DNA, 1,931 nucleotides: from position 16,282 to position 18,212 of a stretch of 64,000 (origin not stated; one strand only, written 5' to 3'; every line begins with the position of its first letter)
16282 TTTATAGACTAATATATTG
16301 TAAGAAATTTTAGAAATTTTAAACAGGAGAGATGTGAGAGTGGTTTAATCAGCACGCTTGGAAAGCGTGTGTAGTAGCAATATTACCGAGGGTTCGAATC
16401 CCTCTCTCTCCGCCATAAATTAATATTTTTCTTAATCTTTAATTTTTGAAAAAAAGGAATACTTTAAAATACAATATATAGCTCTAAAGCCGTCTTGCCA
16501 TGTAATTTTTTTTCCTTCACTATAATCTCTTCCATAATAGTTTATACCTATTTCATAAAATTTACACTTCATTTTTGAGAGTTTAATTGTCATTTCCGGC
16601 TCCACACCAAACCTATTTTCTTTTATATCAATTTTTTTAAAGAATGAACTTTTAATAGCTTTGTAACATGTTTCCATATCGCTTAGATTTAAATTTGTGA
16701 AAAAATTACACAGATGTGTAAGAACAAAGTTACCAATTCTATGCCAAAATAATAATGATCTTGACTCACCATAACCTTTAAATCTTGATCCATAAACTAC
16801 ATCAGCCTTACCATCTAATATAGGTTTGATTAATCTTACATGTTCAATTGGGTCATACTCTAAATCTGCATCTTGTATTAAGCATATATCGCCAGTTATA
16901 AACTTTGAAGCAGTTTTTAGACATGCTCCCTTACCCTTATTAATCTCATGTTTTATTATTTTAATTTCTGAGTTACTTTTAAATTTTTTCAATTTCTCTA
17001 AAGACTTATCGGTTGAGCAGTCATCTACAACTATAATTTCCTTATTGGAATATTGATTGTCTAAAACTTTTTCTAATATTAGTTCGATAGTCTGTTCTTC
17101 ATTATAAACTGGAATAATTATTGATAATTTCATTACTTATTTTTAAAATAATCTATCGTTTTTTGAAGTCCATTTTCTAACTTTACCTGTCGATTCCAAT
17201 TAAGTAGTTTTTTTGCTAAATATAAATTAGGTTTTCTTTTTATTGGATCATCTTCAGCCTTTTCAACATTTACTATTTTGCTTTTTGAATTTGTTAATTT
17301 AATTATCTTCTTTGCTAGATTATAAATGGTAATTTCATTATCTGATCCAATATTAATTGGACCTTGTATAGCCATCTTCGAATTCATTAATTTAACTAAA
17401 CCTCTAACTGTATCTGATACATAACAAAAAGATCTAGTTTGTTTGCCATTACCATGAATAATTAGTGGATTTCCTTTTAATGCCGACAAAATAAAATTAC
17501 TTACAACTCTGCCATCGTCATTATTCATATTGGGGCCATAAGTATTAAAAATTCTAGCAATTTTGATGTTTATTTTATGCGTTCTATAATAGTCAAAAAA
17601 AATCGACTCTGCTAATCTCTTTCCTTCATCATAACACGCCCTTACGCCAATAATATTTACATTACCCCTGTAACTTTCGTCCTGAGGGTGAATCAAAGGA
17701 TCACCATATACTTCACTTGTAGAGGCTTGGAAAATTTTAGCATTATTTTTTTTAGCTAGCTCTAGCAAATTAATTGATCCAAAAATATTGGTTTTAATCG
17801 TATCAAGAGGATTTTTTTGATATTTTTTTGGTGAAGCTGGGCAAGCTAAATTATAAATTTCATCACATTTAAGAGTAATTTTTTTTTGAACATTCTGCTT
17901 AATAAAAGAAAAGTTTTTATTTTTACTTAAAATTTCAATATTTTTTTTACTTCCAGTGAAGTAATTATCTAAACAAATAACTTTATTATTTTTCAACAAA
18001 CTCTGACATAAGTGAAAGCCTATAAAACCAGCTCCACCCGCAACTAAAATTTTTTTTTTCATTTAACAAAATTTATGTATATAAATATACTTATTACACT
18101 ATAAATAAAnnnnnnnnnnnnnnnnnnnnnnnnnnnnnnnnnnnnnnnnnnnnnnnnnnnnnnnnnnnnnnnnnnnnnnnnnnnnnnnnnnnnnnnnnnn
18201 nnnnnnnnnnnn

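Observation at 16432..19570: Arn-like three-gene module: UDP-xylose synthase + polyprenyl-phosphate-type GT2 + GT-C membrane transferase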

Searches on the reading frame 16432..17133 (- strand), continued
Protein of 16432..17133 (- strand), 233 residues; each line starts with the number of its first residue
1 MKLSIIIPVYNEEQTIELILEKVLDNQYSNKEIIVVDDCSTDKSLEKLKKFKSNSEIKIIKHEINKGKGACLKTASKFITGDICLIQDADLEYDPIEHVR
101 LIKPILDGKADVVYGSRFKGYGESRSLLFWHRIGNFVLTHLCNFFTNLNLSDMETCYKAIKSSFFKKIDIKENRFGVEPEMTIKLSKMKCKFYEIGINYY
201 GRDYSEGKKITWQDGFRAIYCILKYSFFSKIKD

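Call 68: find_encoding_contigs(protein=P0109, flank=6000, max_places=2)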
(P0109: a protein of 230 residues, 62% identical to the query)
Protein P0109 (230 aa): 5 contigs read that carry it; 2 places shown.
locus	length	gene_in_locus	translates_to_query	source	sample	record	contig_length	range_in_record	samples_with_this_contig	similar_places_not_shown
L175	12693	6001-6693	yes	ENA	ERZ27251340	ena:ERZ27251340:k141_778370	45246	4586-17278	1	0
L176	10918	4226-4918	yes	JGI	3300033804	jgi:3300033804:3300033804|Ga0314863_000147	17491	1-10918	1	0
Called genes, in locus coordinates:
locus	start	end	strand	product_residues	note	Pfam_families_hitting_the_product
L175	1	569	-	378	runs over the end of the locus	PF25919:BSH_CusB (faint), PF25917:BSH_RND, PF25973:BSH_CzcB, PF25876:HH_MFP_RND, PF25944:Beta-barrel_RND, PF25954:Beta-barrel_RND_2 (weak), PF25967:RND-MFP_C, PF25989:YknX_C (weak), +1 more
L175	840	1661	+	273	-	PF05724:TPMT (weak), PF13489:Methyltransf_23 (weak), PF13847:Methyltransf_31 (weak), PF03848:TehB (weak), PF08241:Methyltransf_11, PF08242:Methyltransf_12 (weak), PF13649:Methyltransf_25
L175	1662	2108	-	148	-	-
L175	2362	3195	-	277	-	PF02353:CMAS (weak), PF13489:Methyltransf_23, PF01209:Ubie_methyltran (weak), PF08241:Methyltransf_11, PF08242:Methyltransf_12, PF13649:Methyltransf_25, PF13847:Methyltransf_31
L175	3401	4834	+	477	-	PF01546:Peptidase_M20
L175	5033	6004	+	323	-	PF01370:Epimerase, PF07993:NAD_binding_4 (faint), PF16363:GDP_Man_Dehyd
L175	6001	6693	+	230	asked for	PF00535:Glycos_transf_2, PF13641:Glyco_tranf_2_3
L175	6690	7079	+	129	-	PF04138:GtrA_DPMS_TM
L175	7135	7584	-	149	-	PF02635:DsrE (weak)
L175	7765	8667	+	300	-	PF00892:EamA, PF06800:Sugar_transport (faint), PF00892:EamA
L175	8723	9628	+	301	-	PF02826:2-Hacid_dh_C (weak), PF03446:NAD_binding_2, PF03807:F420_oxidored, PF14833:NAD_binding_11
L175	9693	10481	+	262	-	PF03099:BPL_LplA_LipB, PF16917:BPL_LplA_LipB_2 (faint), PF02237:BPL_C (weak)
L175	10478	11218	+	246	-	PF03309:Pan_kinase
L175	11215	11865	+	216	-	PF05036:SPOR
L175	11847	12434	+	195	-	PF00583:Acetyltransf_1, PF13508:Acetyltransf_7 (weak)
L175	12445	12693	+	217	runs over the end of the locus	PF04536:TPM_phosphatase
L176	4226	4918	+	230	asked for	PF00535:Glycos_transf_2, PF13641:Glyco_tranf_2_3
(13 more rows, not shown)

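Call 71: search_protein_families(library=pfam, proteins=[L173:1346-2866:-, L170:1526-3322:+, L092:443-1498:+, L094:1363-2319:+, L103:6542-8032:+, L175:5033-6004:+], max_evalue=0.01)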
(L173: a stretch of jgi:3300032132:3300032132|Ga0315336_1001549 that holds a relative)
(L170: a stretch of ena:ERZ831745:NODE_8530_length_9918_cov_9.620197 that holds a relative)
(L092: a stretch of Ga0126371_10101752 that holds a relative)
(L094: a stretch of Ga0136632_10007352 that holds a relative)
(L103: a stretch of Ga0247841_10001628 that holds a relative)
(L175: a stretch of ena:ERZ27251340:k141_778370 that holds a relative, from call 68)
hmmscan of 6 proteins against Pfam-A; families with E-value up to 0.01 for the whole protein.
L173:1346-2866:- (506 aa): 0 families

L170:1526-3322:+ (598 aa): 0 families

L092:443-1498:+ (351 aa): 7 families
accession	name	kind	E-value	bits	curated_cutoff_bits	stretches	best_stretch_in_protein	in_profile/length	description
PF16363.11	GDP_Man_Dehyd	-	6.7e-50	170.9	27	1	36-333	1-332/332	GDP-mannose 4,6 dehydratase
PF01370.27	Epimerase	-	8.7e-48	163.2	20.9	1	35-263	1-231/240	NAD dependent epimerase/dehydratase family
PF07993.18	NAD_binding_4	-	2.1e-07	30.8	20.1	1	96-207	88-209/258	Male sterility protein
PF01073.25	3Beta_HSD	-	5e-07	29.5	22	1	36-251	1-223/280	3-beta hydroxysteroid dehydrogenase/isomerase family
PF04321.23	RmlD_sub_bind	-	1.7e-06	27.7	27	1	34-303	2-245/287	RmlD substrate binding domain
PF02719.21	Polysacc_synt_2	-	1.5e-05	24.8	20.2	0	170-293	133-252/293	Polysaccharide biosynthesis protein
PF00106.31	adh_short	-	0.0082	16.1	26.6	0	33-90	1-59/195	short chain dehydrogenase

L094:1363-2319:+ (318 aa): 6 families
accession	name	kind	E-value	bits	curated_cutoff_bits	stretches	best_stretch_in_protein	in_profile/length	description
PF16363.11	GDP_Man_Dehyd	-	1.3e-46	160.1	27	1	12-306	1-329/332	GDP-mannose 4,6 dehydratase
PF01370.27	Epimerase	-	2.8e-46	158.3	20.9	1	11-244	1-238/240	NAD dependent epimerase/dehydratase family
PF07993.18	NAD_binding_4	-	2.8e-08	33.7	20.1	1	69-195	85-218/258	Male sterility protein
PF01073.25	3Beta_HSD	-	2e-05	24.2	22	1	12-225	1-221/280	3-beta hydroxysteroid dehydrogenase/isomerase family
PF02719.21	Polysacc_synt_2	-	0.00022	20.9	20.2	0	11-38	1-28/293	Polysaccharide biosynthesis protein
PF04321.23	RmlD_sub_bind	-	0.0042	16.6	27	0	10-271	2-238/287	RmlD substrate binding domain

L103:6542-8032:+ (496 aa): 1 family
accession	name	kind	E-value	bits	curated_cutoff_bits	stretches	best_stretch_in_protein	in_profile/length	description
PF09594.16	GT87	-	5.8e-16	59.4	25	1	144-388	1-231/237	Glycosyltransferase family 87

L175:5033-6004:+ (323 aa): 6 families
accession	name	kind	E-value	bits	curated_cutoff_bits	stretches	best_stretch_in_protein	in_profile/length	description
PF16363.11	GDP_Man_Dehyd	-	6.6e-49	167.6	27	1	8-304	1-331/332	GDP-mannose 4,6 dehydratase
PF01370.27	Epimerase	-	1.2e-46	159.5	20.9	1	7-235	1-231/240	NAD dependent epimerase/dehydratase family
PF07993.18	NAD_binding_4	-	5.1e-10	39.4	20.1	1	67-179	87-209/258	Male sterility protein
PF02719.21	Polysacc_synt_2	-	2.4e-05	24.1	20.2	0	146-265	137-252/293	Polysaccharide biosynthesis protein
PF01073.25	3Beta_HSD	-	5.6e-05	22.8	22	1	8-220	1-220/280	3-beta hydroxysteroid dehydrogenase/isomerase family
PF04321.23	RmlD_sub_bind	-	0.00044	19.8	27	1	6-266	2-237/287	RmlD substrate binding domain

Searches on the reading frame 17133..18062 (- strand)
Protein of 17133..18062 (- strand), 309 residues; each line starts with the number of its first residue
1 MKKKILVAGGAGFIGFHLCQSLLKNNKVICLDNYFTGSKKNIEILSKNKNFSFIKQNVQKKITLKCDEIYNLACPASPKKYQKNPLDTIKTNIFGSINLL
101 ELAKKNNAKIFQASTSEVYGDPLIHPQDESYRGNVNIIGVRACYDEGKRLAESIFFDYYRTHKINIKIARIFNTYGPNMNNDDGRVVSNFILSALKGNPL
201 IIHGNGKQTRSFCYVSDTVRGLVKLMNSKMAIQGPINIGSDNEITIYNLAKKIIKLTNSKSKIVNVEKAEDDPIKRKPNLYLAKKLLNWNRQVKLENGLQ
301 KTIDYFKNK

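Call 3: search_protein_families(library=pfam, proteins=[window:17133-18062:-], max_evalue=0.1)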
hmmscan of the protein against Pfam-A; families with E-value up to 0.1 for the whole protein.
window:17133-18062:- (309 aa): 6 families
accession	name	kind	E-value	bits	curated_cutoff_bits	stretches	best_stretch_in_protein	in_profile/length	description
PF16363.11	GDP_Man_Dehyd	-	9.3e-47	160.5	27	1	6-302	1-332/332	GDP-mannose 4,6 dehydratase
PF01370.27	Epimerase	-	2.4e-46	158.5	20.9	1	5-239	1-240/240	NAD dependent epimerase/dehydratase family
PF02719.21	Polysacc_synt_2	-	3.2e-10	40.1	20.2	1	5-262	1-252/293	Polysaccharide biosynthesis protein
PF01073.25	3Beta_HSD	-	4.1e-08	33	22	1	6-155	1-157/280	3-beta hydroxysteroid dehydrogenase/isomerase family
PF04321.23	RmlD_sub_bind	-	4.8e-08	32.9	27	1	4-277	2-253/287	RmlD substrate binding domain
PF07993.18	NAD_binding_4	-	4.7e-06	26.4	20.1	1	55-175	78-208/258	Male sterility protein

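Call 4: search_protein_families(library=ncbifam, proteins=[window:17133-18062:-], max_evalue=0.1)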
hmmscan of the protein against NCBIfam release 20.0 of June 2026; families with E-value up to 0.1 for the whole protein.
window:17133-18062:- (309 aa): 30 families (the best 25 are shown)
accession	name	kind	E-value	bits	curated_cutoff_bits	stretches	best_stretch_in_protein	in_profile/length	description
TIGR01181.1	dTDP_gluc_dehyt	equivalog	2.2e-39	135.4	365.1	1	4-308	1-313/321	dTDP-glucose 4,6-dehydratase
TIGR04180.1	EDH_00030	hypoth_equivalog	1e-36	126.5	475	1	5-267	1-266/297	NAD-dependent 4,6-dehydratase LegB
NF005998.1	PRK08125.1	equivalog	1e-32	113.3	777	1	2-306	315-649/649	bifunctional UDP-4-amino-4-deoxy-L-arabinose formyltransferase/UDP-glucuronic acid oxidase ArnA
NF008872.0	PRK11908.1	equivalog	2.6e-27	95.8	294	1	3-308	2-337/349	bifunctional UDP-4-keto-pentose/UDP-xylose synthase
TIGR01179.1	galE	equivalog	7.6e-25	87.4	262.3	1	4-305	1-324/332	UDP-glucose 4-epimerase GalE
NF007490.0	PRK10084.1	subfamily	1.5e-23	83.4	649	1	4-307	2-335/361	dTDP-glucose 4,6-dehydratase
NF007582.0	PRK10217.1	equivalog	3.4e-21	75.7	698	1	3-258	2-271/355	dTDP-glucose 4,6-dehydratase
NF011728.1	PRK15181.1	equivalog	5.6e-20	71.6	760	1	3-307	16-338/348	Vi polysaccharide biosynthesis UDP-N-acetylglucosaminuronic acid C-4 epimerase TviC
NF047922.1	GDPFucSynFcl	equivalog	1e-17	64.6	500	1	2-307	2-302/308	GDP-L-fucose synthase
TIGR02197.1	heptose_epim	equivalog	1.4e-16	60.6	274.6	1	5-267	1-270/316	ADP-glyceromanno-heptose 6-epimerase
TIGR02622.1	CDP_4_6_dhtase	equivalog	4.6e-14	52.3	278.45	1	2-308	4-332/352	CDP-glucose 4,6-dehydratase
NF041015.1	UDPsulfquin_syn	equivalog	1.3e-12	47.4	575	2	184-283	236-336/384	UDP-sulfoquinovose synthase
NF007956.0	PRK10675.1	subfamily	1.1e-11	44.5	394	1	4-184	2-194/338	UDP-glucose 4-epimerase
NF047837.1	UDPAcbARedWbcJ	equivalog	7.7e-10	38.2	500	1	143-265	102-223/372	UDP-2-acetamido-2,6-beta-L-arabino-hexul-4-ose reductase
TIGR01777.1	yfcH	hypoth_equivalog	4.6e-09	36.3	207.35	2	5-121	1-118/292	TIGR01777 family oxidoreductase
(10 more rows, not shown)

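Call 5: search_solved_structures(query=window:17133-18062:-, max_evalue=1e-20, show_alignments=1)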
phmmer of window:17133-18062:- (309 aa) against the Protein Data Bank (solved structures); distinct sequences matched with E-value up to 1e-20: 24.
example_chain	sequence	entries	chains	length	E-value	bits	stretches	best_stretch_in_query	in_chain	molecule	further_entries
4gll_A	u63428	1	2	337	1.7e-99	336.1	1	2-308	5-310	UDP-glucuronic acid decarboxylase 1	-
2b69_A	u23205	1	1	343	1.8e-99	336.1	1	2-308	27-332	UDP-glucuronate decarboxylase 1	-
4m55_A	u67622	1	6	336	8.4e-99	333.9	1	2-308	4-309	UDP-glucuronic acid decarboxylase 1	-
4lk3_A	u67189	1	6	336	1.2e-98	333.4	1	2-308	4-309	UDP-glucuronic acid decarboxylase 1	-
8vr2_A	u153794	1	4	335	1.7e-39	139.2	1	3-306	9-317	NAD-dependent epimerase/dehydratase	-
6zl6_A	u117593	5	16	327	1.5e-31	113.1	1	4-307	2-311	Epimerase domain-containing protein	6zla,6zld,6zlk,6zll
6zlj_A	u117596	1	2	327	2.2e-31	112.5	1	4-307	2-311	Epimerase domain-containing protein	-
6bwl_A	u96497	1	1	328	2.4e-28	102.6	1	4-308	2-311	Pal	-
6bi4_A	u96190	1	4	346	5.8e-28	101.3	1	4-307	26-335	dTDP-glucose 4,6-dehydratase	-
4zrm_A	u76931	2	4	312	2.8e-27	99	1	4-307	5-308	UDP-glucose 4-epimerase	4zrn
8rdg_A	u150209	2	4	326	4e-27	98.6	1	4-254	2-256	SDR family NAD(P)-dependent oxidoreductase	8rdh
8rdi_A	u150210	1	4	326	1.1e-26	97.1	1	4-254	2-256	SDR family NAD(P)-dependent oxidoreductase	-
2hun_A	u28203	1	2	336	3.6e-25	92.2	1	3-307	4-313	336aa long hypothetical dTDP-glucose 4,6-dehydratase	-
6pmh_A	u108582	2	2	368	4.3e-25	91.9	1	3-306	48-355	UDP-glucose 4-epimerase related protein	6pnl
6dnt_A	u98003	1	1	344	4.7e-25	91.8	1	3-272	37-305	NAD-dependent epimerase/dehydratase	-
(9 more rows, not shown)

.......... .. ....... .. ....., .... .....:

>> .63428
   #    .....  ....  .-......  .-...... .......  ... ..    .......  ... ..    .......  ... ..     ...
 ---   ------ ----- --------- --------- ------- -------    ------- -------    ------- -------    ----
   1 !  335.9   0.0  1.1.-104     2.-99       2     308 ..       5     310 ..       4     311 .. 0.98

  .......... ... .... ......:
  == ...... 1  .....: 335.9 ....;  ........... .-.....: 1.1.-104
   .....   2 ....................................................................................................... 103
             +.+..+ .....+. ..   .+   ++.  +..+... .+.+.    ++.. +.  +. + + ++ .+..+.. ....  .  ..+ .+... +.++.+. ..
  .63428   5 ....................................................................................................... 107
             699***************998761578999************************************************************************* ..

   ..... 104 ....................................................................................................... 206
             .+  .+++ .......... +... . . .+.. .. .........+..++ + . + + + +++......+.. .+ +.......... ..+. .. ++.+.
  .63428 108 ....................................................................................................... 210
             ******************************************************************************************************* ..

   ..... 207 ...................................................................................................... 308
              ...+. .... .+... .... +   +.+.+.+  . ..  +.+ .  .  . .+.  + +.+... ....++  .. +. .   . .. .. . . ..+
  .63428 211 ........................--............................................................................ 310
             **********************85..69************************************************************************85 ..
